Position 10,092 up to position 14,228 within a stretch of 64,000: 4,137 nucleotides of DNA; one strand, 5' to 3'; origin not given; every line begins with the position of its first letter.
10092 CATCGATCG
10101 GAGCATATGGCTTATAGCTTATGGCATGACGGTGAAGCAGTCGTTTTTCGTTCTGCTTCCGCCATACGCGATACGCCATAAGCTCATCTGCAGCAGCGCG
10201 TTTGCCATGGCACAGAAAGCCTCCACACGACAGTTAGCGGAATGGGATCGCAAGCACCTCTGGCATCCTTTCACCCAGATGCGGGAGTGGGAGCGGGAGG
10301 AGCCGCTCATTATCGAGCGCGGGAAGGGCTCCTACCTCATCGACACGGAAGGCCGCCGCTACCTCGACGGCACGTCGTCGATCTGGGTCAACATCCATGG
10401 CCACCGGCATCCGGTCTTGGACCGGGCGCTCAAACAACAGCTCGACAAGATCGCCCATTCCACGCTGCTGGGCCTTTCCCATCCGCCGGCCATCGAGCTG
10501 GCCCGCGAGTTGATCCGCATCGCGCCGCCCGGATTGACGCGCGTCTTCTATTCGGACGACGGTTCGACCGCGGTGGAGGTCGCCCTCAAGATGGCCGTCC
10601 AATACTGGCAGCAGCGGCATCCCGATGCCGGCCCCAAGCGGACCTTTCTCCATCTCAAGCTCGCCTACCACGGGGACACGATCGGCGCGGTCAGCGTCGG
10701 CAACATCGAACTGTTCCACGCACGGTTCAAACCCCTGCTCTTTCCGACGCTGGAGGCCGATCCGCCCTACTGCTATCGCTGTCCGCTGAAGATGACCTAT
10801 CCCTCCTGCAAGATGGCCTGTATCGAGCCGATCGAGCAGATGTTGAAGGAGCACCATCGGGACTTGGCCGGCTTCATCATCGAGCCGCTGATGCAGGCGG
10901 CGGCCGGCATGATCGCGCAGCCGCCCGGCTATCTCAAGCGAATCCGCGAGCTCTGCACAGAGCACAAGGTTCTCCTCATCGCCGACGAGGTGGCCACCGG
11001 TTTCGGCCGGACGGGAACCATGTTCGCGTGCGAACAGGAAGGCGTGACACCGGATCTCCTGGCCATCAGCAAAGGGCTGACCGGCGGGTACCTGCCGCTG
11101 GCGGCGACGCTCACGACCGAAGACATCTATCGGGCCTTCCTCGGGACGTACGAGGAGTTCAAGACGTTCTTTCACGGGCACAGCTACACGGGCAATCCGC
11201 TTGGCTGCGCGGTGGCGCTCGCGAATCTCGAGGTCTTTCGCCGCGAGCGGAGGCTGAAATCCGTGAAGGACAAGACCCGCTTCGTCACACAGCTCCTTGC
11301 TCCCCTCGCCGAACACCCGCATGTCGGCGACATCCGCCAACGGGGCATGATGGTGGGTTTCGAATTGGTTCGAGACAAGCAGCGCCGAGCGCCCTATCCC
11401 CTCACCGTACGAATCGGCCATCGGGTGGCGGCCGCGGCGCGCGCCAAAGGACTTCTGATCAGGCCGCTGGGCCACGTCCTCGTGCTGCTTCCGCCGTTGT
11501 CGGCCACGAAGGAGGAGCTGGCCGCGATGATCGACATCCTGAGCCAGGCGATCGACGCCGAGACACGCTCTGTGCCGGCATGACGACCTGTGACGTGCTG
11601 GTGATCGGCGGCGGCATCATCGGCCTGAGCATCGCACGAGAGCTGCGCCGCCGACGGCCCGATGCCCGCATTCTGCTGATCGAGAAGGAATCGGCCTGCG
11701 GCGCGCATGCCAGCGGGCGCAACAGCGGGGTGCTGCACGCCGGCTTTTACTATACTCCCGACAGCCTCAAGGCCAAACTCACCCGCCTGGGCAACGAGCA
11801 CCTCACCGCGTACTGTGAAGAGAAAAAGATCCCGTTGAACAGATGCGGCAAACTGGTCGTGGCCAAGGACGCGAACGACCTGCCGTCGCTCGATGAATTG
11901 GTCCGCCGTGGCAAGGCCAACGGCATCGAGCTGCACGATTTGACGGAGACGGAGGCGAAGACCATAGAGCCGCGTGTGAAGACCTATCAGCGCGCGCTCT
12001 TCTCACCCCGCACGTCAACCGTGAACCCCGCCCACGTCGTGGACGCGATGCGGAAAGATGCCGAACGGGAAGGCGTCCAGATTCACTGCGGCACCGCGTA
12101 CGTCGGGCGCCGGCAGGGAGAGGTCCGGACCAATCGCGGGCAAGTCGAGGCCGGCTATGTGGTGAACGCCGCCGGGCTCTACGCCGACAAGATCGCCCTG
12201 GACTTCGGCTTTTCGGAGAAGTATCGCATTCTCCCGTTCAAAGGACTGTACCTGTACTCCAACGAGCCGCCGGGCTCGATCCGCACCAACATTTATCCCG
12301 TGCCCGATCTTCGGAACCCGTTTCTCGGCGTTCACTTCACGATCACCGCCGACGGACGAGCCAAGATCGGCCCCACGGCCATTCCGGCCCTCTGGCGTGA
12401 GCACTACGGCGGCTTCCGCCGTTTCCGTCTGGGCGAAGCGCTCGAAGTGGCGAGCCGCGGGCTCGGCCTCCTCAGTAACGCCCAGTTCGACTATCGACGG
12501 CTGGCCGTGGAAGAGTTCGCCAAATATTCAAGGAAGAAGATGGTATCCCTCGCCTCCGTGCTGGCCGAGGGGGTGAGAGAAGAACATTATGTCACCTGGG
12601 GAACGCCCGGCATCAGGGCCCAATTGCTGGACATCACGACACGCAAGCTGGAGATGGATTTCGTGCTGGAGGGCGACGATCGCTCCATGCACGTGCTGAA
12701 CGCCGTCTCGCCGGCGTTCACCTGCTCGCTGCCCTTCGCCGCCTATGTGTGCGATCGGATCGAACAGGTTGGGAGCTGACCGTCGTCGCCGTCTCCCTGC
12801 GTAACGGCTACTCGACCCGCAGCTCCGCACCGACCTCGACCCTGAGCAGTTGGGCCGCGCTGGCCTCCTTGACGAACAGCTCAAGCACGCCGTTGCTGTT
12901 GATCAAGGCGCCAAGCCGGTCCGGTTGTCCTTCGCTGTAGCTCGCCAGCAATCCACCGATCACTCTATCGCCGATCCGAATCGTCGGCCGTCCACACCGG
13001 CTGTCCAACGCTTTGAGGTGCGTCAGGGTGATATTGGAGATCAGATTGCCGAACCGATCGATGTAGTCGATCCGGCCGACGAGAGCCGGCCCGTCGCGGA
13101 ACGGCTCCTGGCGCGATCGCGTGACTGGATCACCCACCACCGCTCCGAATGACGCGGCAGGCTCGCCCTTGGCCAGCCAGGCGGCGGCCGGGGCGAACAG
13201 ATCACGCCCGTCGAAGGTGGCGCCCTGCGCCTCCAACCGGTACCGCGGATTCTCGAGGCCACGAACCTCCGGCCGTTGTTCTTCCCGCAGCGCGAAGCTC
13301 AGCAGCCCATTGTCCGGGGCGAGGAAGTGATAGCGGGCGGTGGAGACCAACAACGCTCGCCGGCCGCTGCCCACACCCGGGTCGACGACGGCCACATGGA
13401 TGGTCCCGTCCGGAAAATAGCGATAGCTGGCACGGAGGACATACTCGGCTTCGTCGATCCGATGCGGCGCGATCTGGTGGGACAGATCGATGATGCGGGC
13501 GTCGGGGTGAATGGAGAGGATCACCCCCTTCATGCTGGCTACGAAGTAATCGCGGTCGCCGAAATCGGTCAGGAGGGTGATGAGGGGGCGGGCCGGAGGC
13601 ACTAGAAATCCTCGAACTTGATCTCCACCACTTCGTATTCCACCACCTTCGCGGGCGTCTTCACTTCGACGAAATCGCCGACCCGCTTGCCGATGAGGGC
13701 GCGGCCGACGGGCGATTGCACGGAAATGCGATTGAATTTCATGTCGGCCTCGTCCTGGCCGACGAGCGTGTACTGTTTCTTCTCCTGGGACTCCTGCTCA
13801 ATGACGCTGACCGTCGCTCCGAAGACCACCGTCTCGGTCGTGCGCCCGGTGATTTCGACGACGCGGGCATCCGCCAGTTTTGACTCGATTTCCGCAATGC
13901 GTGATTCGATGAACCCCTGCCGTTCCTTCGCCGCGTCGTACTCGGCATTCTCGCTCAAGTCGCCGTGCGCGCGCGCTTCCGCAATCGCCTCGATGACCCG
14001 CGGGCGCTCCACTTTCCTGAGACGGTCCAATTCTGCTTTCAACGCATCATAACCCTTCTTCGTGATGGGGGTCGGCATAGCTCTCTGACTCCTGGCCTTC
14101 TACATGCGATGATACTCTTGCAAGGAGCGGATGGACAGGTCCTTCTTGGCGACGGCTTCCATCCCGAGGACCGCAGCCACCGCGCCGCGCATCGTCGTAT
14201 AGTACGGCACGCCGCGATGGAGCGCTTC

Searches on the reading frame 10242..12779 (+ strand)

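Call 7: search_protein_families(library=pfam, proteins=[window:10242-12779:+])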
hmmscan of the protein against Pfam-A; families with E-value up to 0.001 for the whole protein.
window:10242-12779:+ (845 aa): 4 families
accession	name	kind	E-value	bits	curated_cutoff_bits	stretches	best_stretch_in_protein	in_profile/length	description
PF01266.30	DAO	-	6.2e-59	200.7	27.9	1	451-731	1-273/353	FAD dependent oxidoreductase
PF13450.12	NAD_binding_8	-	1.6e-06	28.7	21.9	1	454-493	1-38/68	NAD(P)-binding Rossmann-like domain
PF07992.20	Pyr_redox_2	-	7.5e-06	26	26.1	0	451-532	2-78/291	Pyridine nucleotide-disulphide oxidoreductase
PF01946.23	Thi4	-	0.00035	20.3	26.2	1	448-488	16-55/235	Thi4 family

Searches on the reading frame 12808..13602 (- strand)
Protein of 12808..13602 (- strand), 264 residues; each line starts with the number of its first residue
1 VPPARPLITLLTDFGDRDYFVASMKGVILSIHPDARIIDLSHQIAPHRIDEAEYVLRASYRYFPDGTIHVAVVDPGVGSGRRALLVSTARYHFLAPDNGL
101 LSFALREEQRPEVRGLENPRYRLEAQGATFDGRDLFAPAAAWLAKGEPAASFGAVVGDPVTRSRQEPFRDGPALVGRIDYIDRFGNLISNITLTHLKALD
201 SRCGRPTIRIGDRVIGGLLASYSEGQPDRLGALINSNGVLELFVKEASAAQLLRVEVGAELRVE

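Call 7: search_protein_families(library=pfam, proteins=[window:12808-13602:-])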
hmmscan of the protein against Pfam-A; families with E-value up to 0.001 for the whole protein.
window:12808-13602:- (264 aa): 2 families
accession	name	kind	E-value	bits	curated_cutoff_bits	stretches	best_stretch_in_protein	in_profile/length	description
PF01887.21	SAM_HAT_N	-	6.8e-54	182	26.3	1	8-153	1-145/145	SAM hydroxide adenosyltransferase N-terminal domain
PF20257.3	SAM_HAT_C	-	8.7e-17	61.7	25.5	1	176-261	1-83/84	SAM hydroxide adenosyltransferase C-terminal domain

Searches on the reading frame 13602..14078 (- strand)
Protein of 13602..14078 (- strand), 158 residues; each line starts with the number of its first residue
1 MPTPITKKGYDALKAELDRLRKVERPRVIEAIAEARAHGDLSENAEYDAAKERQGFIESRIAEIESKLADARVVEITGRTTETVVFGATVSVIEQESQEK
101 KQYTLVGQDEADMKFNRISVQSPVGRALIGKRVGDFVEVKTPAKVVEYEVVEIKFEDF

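Call 8: search_protein_families(library=pfam, proteins=[window:13602-14078:-])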
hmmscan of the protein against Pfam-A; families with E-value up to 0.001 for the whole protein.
window:13602-14078:- (158 aa): 2 families
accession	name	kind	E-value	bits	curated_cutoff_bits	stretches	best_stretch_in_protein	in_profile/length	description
PF03449.20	GreA_GreB_N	-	2.5e-33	114.5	24.5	1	4-73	2-71/71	Transcription elongation factor, N-terminal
PF01272.25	GreA_GreB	-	2.2e-26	92.1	26.9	1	81-154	3-76/77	Transcription elongation factor, GreA/GreB, C-term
